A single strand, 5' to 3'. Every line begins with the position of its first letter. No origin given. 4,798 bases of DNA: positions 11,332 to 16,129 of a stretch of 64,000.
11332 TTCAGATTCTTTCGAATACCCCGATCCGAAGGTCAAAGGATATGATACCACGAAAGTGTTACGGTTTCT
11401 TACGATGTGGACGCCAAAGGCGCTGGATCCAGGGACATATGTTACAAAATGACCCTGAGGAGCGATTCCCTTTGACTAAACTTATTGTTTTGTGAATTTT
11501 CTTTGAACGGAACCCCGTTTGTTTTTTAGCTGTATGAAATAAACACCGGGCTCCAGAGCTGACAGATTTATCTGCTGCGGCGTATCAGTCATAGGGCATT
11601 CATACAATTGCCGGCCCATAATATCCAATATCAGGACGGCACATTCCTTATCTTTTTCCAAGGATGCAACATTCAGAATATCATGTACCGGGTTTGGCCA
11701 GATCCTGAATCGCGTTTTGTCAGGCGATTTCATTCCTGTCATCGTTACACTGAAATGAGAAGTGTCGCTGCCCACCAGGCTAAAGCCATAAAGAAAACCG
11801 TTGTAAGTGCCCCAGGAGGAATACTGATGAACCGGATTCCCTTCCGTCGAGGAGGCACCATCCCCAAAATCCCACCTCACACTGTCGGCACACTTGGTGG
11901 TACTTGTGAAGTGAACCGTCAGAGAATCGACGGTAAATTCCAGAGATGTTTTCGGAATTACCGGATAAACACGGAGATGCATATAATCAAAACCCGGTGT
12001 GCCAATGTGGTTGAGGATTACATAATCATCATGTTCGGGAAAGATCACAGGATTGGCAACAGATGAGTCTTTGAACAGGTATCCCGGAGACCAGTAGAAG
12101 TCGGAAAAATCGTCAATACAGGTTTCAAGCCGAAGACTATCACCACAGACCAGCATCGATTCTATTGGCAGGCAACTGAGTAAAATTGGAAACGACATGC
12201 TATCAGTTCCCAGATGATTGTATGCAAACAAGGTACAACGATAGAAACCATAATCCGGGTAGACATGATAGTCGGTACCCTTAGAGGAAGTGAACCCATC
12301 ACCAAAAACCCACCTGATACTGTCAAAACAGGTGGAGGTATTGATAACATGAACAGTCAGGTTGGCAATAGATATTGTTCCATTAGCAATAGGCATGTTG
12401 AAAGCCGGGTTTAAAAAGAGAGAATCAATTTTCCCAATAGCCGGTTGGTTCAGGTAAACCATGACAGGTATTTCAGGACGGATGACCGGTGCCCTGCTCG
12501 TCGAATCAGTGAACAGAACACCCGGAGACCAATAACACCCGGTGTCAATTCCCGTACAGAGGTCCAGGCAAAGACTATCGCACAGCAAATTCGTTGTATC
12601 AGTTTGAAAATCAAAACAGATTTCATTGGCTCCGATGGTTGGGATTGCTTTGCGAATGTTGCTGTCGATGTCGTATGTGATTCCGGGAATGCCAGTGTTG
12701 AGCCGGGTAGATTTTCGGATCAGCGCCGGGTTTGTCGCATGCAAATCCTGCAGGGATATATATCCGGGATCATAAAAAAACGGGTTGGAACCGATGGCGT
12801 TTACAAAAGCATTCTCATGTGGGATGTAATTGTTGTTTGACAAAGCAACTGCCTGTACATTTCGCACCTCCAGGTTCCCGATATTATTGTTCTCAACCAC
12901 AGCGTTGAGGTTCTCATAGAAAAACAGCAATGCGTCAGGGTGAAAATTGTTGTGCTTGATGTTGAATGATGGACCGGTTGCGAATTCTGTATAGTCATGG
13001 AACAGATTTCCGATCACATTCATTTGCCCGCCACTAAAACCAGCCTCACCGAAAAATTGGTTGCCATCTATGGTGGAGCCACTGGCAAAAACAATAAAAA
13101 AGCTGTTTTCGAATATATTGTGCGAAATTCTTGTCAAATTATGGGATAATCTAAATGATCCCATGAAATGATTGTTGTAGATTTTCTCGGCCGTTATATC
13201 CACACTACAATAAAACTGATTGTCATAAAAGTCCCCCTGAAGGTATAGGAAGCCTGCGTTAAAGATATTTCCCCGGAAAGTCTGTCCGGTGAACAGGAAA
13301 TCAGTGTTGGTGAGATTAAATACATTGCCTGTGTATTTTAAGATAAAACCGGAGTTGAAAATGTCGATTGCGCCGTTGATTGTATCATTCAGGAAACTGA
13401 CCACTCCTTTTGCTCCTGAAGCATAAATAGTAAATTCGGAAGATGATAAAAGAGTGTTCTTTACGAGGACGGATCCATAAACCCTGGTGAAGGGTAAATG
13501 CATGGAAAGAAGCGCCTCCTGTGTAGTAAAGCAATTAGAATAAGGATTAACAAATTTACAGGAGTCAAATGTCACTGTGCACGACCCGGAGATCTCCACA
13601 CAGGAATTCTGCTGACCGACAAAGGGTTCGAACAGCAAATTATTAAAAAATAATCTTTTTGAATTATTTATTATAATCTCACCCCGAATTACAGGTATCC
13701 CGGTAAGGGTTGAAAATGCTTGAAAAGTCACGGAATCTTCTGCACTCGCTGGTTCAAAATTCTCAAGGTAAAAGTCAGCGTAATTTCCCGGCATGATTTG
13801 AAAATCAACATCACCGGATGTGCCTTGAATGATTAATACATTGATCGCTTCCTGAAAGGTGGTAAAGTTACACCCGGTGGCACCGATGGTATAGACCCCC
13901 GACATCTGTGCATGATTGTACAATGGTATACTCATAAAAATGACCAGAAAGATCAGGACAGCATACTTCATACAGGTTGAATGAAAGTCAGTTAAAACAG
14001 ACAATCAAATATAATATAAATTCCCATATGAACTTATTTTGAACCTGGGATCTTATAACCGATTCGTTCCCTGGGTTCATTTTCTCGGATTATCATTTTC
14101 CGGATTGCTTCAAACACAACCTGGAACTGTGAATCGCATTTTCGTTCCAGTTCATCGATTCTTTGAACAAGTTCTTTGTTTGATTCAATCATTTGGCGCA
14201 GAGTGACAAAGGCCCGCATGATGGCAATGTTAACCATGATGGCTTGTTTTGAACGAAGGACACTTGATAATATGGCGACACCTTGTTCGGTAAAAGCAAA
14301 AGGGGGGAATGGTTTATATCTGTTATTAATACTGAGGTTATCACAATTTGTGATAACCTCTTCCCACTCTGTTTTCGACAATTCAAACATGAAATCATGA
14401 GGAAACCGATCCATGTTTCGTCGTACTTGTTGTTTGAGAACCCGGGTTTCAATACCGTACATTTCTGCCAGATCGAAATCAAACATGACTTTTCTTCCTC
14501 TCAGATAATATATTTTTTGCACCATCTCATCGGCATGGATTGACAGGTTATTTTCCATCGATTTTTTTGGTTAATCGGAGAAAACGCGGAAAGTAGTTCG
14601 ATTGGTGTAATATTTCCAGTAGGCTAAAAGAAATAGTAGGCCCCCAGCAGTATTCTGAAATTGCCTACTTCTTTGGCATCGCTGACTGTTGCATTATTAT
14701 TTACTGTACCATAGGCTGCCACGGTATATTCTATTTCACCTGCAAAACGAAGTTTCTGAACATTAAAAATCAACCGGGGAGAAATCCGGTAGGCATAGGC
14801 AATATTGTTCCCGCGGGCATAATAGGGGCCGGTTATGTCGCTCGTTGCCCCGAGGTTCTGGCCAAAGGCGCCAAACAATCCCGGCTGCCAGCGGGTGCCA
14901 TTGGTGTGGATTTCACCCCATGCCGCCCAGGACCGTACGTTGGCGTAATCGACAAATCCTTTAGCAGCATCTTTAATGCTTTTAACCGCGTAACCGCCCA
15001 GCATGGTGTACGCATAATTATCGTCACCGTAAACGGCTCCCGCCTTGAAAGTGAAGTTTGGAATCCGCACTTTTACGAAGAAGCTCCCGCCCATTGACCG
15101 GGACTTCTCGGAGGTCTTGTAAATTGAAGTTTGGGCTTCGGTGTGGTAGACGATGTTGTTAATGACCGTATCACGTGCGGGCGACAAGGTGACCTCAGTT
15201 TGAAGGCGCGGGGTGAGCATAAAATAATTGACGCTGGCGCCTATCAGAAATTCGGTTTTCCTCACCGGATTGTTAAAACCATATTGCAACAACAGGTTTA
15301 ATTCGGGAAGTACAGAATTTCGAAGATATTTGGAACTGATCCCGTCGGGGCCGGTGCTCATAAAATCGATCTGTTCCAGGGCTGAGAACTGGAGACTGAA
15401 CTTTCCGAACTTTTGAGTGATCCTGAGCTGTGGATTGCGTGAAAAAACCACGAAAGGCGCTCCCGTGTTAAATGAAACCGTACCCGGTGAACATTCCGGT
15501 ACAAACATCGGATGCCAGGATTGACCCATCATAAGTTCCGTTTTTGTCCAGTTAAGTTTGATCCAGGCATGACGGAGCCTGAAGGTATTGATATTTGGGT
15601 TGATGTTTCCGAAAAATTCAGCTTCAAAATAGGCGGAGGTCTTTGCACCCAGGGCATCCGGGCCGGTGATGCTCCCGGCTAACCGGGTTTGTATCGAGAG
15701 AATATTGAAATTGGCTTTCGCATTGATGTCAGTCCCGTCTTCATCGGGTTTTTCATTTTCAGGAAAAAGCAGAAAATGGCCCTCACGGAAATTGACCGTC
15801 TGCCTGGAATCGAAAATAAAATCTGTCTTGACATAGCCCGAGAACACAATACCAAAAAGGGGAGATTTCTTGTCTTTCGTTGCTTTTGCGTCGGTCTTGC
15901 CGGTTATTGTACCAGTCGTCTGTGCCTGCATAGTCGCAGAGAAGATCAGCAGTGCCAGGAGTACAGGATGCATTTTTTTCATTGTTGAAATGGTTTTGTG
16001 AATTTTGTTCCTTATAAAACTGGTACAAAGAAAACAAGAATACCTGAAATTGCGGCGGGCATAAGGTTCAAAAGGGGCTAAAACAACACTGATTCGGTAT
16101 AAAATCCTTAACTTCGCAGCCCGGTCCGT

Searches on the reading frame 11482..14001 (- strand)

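Call 73: search_protein_families(library=pfam, proteins=[window:11482-14001:-], max_evalue=0.1)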
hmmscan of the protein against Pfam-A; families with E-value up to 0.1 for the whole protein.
window:11482-14001:- (839 aa): 4 families
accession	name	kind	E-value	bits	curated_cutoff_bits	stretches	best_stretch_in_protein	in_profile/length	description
PF18911.6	PKD_4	-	2.1e-12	47.4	27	2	704-735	33-64/85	PKD domain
PF18962.6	Por_Secre_tail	-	5e-12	46.4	27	1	767-836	1-73/75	Secretion system C-terminal sorting domain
PF00801.26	PKD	-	7e-08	32.8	23.5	2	694-752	15-78/80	PKD domain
PF11589.14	DUF3244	-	0.0059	17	25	1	774-837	29-95/96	Domain of unknown function (DUF3244)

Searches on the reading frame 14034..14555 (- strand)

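Call 23: search_protein_families(library=ncbifam, proteins=[window:14034-14555:-], max_evalue=0.00001)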
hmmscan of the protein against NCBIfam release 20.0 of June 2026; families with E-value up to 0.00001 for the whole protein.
window:14034-14555:- (173 aa): 0 families

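Call 73: search_protein_families(library=pfam, proteins=[window:14034-14555:-], max_evalue=0.1)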
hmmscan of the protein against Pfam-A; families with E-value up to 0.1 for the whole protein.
window:14034-14555:- (173 aa): 2 families
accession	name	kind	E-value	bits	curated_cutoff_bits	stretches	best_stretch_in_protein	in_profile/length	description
PF10543.14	ORF6N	-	4.3e-28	97.9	27.8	1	13-99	1-86/86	ORF6N domain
PF09669.15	Phage_pRha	-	0.0088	17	29.9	1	28-120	5-90/91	Phage regulatory protein Rha (Phage_pRha)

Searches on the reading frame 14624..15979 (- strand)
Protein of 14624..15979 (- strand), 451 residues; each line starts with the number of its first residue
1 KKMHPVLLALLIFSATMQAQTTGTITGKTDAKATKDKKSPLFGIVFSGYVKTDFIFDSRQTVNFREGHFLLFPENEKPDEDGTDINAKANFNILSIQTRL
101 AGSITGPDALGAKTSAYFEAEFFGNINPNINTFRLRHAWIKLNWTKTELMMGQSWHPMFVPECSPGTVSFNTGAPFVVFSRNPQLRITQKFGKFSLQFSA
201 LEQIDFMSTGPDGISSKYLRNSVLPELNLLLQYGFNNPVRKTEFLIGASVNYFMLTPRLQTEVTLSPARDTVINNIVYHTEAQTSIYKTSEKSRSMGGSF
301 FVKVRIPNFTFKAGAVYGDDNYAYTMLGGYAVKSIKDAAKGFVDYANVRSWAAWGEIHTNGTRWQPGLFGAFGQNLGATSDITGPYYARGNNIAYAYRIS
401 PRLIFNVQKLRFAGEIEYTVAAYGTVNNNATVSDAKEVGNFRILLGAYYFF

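Call 23: search_protein_families(library=ncbifam, proteins=[window:14624-15979:-], max_evalue=0.00001)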
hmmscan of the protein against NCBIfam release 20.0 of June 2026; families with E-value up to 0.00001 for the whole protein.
window:14624-15979:- (451 aa): 0 families

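Call 73: search_protein_families(library=pfam, proteins=[window:14624-15979:-], max_evalue=0.1)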
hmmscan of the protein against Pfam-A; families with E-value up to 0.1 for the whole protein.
window:14624-15979:- (451 aa): 0 families

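Call 80: predict_structure(protein=window:14624-15979:-)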
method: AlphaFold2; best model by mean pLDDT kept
length: 451 residues; sequences in the alignment: 1
mean_pLDDT: 30.6   pTM: 0.21
mean pLDDT of the five models: 30.6, 29.1, 24.2, 23.9, 23.7
residues with pLDDT >= 90: 0; 70-90: 0; 50-70: 0; < 50: 451
segments of 3 or more residues with pLDDT < 50: 1-451
pLDDT, mean of each block of 10 residues (from residue 1): 30 30 29 36 33 29 33 40 37 35 34 33 34 32 33 31 25 26 28 28 26 28 29 28 23 22 23 22 26 29 36 37 31 39 43 38 33 27 27 29 26 29 30 33 27 27
secondary structure, 60 per line:
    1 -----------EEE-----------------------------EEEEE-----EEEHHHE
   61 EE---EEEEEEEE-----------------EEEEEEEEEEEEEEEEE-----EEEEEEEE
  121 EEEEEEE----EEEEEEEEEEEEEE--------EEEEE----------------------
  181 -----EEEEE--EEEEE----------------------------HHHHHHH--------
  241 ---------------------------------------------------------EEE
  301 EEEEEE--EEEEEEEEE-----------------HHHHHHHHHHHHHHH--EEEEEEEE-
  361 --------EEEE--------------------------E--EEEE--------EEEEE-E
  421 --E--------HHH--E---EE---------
elements in order: E12-14 E44-48 E54-56 E60-62 E66-73 E91-107 E113-127 E132-145 E154-158 E186-190 E193-197 H226-232 E298-306 E309-317 H335-349 E352-359 E369-372 E402-405 E414-418
